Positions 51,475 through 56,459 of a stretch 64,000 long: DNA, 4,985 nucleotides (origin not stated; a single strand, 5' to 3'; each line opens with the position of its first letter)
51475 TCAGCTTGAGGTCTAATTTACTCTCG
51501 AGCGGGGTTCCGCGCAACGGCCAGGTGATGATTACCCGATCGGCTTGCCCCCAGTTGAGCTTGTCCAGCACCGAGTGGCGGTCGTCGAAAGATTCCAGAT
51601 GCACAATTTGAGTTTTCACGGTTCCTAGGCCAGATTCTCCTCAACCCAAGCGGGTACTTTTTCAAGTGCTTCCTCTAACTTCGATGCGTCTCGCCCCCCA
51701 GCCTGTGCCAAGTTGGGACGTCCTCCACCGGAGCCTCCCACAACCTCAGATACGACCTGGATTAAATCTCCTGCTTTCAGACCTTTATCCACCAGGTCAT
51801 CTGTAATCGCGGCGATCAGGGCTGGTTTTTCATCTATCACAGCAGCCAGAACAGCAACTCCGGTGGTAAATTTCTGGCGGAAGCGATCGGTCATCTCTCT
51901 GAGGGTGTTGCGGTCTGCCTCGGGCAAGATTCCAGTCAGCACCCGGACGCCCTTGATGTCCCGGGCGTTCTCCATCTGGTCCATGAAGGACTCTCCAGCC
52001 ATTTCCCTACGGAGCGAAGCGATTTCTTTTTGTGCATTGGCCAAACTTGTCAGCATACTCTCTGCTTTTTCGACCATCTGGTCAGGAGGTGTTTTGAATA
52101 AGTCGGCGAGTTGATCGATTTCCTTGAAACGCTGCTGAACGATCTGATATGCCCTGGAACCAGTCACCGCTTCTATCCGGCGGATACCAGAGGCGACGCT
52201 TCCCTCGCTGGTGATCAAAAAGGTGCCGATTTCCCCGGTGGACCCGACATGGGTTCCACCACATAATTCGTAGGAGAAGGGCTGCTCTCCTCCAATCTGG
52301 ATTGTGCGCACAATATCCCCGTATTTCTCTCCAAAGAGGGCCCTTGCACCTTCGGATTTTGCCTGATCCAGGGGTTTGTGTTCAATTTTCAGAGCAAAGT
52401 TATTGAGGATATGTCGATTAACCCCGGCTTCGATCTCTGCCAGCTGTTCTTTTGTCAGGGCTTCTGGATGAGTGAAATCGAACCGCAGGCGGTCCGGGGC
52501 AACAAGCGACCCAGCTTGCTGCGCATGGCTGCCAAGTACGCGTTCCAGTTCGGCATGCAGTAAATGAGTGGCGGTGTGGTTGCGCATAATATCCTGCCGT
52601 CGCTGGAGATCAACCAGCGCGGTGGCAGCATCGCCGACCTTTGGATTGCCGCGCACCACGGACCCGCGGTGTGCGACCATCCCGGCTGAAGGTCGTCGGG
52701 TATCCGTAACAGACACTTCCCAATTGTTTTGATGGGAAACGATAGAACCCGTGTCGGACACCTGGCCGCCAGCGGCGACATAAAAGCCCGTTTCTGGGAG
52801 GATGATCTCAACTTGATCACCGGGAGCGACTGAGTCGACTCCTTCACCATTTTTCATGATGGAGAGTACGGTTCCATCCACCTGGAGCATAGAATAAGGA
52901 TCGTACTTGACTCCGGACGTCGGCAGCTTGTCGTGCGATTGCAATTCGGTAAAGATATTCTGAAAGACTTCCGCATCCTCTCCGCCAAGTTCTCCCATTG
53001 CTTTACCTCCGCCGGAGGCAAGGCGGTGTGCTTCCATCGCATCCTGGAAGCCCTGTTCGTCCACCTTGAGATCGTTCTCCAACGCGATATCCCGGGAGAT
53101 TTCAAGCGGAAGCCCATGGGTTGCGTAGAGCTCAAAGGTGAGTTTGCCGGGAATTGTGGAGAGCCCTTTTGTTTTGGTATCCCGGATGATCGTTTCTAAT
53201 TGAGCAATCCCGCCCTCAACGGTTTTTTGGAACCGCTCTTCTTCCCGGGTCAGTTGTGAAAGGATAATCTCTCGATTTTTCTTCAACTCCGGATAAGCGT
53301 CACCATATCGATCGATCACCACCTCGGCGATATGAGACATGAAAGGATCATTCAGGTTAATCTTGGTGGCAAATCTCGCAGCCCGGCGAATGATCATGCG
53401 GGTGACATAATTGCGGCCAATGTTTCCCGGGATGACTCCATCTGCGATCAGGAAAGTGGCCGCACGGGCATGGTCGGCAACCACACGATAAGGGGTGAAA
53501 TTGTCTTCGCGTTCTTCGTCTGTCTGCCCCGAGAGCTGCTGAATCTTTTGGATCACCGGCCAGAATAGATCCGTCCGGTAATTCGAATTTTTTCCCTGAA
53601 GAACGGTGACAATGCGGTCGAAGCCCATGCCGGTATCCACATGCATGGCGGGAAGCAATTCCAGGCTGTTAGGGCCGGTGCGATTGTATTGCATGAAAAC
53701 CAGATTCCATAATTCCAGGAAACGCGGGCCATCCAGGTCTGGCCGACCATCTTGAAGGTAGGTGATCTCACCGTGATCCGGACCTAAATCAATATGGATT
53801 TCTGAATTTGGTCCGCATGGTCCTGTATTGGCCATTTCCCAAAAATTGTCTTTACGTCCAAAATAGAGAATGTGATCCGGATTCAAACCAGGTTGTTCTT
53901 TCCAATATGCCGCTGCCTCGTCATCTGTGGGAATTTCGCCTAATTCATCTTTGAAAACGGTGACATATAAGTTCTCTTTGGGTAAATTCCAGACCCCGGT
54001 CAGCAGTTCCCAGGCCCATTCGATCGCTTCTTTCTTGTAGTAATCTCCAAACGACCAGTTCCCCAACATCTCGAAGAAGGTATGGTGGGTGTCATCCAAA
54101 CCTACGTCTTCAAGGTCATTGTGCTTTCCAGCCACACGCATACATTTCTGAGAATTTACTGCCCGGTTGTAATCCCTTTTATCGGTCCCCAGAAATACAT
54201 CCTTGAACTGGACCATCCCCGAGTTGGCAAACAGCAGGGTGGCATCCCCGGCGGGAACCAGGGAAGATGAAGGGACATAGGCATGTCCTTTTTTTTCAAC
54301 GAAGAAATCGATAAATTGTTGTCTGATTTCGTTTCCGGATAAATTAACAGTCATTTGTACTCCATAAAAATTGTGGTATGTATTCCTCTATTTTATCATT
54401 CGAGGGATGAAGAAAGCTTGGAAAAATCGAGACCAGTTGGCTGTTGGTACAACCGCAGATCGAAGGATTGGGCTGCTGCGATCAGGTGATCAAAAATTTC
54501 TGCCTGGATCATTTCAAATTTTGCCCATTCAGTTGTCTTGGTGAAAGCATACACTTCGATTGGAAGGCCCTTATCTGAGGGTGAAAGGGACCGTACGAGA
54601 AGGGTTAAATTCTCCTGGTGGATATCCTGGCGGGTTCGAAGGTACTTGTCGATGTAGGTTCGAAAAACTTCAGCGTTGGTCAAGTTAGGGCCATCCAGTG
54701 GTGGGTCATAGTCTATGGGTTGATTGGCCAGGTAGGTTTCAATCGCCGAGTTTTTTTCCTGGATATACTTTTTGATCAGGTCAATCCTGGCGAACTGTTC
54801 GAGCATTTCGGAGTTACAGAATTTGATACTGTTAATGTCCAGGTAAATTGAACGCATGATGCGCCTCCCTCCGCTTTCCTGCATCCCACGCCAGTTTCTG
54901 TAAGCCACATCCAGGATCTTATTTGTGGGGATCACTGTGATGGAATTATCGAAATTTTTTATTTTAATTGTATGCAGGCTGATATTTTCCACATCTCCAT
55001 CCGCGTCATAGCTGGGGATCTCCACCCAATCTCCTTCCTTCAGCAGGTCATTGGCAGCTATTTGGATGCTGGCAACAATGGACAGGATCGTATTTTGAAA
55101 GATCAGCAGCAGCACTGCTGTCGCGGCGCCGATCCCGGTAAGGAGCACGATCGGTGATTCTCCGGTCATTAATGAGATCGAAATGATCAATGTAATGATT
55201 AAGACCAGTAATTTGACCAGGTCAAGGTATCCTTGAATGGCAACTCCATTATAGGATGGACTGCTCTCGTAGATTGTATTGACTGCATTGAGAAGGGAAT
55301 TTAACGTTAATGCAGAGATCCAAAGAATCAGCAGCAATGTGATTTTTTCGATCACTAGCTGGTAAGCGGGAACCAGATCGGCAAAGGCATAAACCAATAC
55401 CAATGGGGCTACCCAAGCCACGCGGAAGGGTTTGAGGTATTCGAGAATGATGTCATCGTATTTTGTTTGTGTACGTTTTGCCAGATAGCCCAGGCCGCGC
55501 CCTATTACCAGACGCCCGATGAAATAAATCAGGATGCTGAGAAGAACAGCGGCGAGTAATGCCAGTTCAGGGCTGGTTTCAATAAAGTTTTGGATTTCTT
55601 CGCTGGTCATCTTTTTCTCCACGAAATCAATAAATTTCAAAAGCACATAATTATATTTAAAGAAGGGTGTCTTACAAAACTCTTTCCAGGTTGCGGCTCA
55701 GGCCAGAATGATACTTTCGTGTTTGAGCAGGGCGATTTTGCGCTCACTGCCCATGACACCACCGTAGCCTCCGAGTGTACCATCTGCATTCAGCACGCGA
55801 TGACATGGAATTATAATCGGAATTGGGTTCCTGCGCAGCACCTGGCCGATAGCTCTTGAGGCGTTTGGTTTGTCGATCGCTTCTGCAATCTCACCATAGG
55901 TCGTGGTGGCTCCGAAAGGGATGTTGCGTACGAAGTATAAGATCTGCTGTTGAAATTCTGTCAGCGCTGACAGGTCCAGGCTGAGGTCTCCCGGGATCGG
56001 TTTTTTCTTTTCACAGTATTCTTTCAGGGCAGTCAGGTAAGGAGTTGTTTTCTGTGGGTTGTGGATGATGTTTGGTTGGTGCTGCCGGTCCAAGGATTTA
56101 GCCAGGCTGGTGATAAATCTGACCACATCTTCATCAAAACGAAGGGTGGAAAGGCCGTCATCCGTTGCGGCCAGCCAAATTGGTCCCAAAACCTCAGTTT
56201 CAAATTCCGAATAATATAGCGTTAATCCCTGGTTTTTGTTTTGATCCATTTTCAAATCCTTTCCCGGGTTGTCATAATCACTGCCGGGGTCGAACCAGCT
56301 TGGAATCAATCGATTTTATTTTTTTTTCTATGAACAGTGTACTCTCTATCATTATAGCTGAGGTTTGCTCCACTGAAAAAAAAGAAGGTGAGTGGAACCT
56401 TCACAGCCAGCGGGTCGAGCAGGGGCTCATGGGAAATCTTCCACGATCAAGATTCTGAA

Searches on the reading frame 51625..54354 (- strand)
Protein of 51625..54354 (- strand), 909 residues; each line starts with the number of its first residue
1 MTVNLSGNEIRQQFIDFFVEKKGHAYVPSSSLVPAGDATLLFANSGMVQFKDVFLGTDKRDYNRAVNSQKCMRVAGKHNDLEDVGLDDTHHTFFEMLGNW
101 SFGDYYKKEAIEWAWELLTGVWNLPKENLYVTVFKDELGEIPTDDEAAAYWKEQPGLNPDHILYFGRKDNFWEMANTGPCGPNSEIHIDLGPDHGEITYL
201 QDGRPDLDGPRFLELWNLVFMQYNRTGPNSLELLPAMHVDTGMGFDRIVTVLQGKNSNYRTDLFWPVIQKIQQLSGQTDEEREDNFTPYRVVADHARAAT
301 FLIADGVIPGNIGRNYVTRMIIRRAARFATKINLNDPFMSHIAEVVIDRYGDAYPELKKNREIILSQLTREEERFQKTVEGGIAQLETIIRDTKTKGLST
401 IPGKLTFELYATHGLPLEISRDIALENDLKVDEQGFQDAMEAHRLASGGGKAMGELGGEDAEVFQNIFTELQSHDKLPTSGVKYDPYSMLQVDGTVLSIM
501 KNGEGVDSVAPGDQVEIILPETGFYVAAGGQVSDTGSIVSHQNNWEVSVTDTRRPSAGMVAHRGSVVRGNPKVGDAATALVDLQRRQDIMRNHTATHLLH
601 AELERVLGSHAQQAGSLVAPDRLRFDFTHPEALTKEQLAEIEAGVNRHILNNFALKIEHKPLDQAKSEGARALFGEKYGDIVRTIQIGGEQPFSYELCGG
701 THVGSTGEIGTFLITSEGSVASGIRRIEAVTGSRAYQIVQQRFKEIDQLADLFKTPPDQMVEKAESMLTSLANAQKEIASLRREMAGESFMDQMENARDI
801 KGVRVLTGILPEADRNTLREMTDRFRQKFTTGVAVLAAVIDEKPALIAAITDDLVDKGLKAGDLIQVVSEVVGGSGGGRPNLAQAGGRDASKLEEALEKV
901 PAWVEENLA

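Call 66: search_protein_families(library=pfam, proteins=[window:51625-54354:-], max_evalue=0.00001)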
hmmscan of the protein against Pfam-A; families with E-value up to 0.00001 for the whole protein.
window:51625-54354:- (909 aa): 3 families
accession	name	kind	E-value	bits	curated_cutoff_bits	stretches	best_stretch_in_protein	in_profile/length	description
PF01411.24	tRNA-synt_2c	-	2.6e-186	620.8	30.3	1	9-584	1-551/552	tRNA synthetases class II (A)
PF07973.19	tRNA_SAD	-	9.8e-16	57.9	24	1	682-728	1-44/44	Threonyl and Alanyl tRNA synthetase second additional domain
PF02272.25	DHHA1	-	1.9e-15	57.6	25.9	1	804-906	3-102/102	DHHA1 domain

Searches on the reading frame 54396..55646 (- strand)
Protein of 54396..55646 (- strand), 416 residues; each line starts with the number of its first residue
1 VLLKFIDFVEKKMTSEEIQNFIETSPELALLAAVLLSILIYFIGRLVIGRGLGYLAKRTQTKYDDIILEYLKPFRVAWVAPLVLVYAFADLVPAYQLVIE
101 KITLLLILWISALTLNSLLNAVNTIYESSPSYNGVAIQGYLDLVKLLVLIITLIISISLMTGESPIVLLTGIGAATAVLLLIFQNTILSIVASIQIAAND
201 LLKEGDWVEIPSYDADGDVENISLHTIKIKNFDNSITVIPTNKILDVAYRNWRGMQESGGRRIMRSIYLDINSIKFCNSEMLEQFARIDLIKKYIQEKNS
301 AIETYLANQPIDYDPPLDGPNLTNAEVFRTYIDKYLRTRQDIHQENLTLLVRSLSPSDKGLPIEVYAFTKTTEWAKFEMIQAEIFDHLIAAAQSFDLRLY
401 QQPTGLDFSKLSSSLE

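Call 66: search_protein_families(library=pfam, proteins=[window:54396-55646:-], max_evalue=0.00001)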
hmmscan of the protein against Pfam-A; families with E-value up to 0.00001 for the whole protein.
window:54396-55646:- (416 aa): 1 family
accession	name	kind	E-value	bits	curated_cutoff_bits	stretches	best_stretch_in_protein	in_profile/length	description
PF00924.24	MS_channel_2nd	-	4.2e-15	56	20.2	1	185-253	1-67/68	Mechanosensitive ion channel, beta-domain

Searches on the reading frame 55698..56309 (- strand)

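Call 66: search_protein_families(library=pfam, proteins=[window:55698-56309:-], max_evalue=0.00001)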
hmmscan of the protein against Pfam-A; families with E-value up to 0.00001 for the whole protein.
window:55698-56309:- (203 aa): 1 family
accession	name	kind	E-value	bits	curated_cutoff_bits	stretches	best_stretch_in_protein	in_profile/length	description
PF01035.26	DNA_binding_1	-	7.8e-32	109.4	27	1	118-199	1-80/81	6-O-methylguanine DNA methyltransferase, DNA binding domain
